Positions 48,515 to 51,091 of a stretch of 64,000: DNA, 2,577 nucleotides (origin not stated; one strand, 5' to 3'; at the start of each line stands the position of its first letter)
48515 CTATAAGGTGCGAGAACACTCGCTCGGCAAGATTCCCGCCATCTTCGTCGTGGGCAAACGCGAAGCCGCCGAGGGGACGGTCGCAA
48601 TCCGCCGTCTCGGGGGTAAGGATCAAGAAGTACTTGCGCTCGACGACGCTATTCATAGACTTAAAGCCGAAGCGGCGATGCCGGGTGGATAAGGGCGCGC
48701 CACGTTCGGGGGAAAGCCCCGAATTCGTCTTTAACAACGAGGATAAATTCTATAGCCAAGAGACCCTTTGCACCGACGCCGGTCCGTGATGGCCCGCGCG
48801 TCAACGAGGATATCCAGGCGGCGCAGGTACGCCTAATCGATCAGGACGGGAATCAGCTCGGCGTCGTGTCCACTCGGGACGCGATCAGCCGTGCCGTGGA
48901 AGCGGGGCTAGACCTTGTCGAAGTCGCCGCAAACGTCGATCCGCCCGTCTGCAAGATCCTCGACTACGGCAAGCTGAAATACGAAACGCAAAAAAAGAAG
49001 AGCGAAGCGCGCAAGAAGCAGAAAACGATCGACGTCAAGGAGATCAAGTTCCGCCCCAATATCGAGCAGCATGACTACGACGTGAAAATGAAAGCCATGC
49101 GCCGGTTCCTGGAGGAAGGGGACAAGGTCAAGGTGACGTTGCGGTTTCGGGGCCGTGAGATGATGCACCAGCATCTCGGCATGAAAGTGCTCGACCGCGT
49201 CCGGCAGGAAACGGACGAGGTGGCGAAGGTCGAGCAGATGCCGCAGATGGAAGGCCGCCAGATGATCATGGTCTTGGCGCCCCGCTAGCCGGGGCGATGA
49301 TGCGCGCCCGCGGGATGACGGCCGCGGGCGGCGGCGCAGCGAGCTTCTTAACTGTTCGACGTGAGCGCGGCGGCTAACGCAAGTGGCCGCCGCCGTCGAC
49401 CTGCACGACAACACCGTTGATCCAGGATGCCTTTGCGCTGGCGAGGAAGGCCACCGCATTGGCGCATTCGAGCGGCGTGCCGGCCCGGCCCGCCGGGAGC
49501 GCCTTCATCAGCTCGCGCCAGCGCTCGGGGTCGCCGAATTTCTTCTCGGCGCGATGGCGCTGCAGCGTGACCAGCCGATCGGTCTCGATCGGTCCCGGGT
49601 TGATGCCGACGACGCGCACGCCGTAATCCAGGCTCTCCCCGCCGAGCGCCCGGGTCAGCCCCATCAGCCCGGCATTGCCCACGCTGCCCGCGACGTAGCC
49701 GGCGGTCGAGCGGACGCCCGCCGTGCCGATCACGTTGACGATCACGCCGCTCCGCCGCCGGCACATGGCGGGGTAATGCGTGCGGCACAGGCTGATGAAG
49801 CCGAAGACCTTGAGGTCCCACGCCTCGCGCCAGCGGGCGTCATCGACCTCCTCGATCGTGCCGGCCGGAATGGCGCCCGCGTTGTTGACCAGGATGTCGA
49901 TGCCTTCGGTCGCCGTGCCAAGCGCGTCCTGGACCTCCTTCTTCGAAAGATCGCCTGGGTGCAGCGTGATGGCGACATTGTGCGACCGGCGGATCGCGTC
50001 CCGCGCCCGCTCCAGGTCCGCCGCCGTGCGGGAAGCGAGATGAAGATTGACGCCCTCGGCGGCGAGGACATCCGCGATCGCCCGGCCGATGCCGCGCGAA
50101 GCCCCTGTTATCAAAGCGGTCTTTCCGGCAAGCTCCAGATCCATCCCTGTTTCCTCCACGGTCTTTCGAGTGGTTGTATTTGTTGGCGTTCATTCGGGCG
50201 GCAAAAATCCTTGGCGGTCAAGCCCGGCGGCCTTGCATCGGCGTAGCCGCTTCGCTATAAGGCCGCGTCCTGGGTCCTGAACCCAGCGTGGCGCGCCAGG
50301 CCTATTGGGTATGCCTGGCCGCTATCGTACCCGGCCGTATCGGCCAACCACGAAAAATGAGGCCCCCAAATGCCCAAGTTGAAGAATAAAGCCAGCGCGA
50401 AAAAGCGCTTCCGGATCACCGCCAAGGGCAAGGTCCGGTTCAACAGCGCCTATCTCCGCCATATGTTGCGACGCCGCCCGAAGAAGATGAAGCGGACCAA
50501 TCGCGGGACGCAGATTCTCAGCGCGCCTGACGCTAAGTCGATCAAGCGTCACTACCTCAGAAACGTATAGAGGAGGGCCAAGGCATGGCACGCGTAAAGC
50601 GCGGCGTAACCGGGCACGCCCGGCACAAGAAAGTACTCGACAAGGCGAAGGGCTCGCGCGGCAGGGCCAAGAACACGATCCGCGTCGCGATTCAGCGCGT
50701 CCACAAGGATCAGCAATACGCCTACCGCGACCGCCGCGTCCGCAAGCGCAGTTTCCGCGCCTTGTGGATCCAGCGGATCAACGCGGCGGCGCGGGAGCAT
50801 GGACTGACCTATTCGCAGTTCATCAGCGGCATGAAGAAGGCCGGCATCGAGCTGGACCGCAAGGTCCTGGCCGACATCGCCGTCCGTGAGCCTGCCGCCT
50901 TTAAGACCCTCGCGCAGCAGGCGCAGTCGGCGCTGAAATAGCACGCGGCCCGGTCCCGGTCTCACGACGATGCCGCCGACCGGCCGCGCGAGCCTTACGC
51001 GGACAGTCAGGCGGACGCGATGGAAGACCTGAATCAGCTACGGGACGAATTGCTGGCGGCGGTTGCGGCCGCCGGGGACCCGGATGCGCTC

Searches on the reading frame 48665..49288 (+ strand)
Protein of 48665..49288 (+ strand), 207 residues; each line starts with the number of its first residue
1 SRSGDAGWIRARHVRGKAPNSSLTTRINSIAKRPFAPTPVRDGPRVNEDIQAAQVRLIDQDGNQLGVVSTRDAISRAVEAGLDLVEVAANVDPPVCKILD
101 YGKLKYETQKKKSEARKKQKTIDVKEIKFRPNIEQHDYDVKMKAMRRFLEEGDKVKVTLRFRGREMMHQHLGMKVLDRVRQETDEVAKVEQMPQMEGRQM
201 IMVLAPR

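Call 24: search_protein_families(library=pfam, proteins=[window:48665-49288:+], max_evalue=0.001)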
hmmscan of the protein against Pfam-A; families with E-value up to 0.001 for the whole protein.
window:48665-49288:+ (207 aa): 2 families
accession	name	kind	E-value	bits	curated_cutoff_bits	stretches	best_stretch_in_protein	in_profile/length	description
PF00707.27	IF3_C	-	2.5e-39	133.5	34.8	1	122-206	1-85/86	Translation initiation factor IF-3, C-terminal domain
PF05198.21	IF3_N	-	1.6e-31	108.7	26.9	1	46-115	1-70/70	Translation initiation factor IF-3, N-terminal domain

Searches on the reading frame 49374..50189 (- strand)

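Call 24: search_protein_families(library=pfam, proteins=[window:49374-50189:-], max_evalue=0.001)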
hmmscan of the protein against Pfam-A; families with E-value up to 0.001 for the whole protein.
window:49374-50189:- (271 aa): 4 families
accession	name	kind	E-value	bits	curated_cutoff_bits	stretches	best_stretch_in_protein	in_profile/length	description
PF13561.12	adh_short_C2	-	1.7e-40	139.6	27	1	29-269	1-236/236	Enoyl-(Acyl carrier protein) reductase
PF00106.31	adh_short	-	4.8e-40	137.6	26.6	1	23-210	1-191/195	short chain dehydrogenase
PF08659.16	KR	-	2.3e-10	41.1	22.6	1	24-140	2-125/180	KR domain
PF01370.27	Epimerase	-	5.9e-05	23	20.9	1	25-107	1-74/240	NAD dependent epimerase/dehydratase family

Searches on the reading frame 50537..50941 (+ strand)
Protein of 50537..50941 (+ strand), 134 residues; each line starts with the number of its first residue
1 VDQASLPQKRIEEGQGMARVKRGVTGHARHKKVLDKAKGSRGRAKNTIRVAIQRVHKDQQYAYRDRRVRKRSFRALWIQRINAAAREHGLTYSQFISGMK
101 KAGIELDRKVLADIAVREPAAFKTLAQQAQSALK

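Call 26: search_protein_families(library=pfam, proteins=[window:50537-50941:+], max_evalue=0.001)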
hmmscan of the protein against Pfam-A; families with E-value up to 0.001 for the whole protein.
window:50537-50941:+ (134 aa): 1 family
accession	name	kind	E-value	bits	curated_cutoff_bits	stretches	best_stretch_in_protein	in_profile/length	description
PF00453.23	Ribosomal_L20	-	5.8e-45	152.3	30.8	1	19-125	1-107/107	Ribosomal protein L20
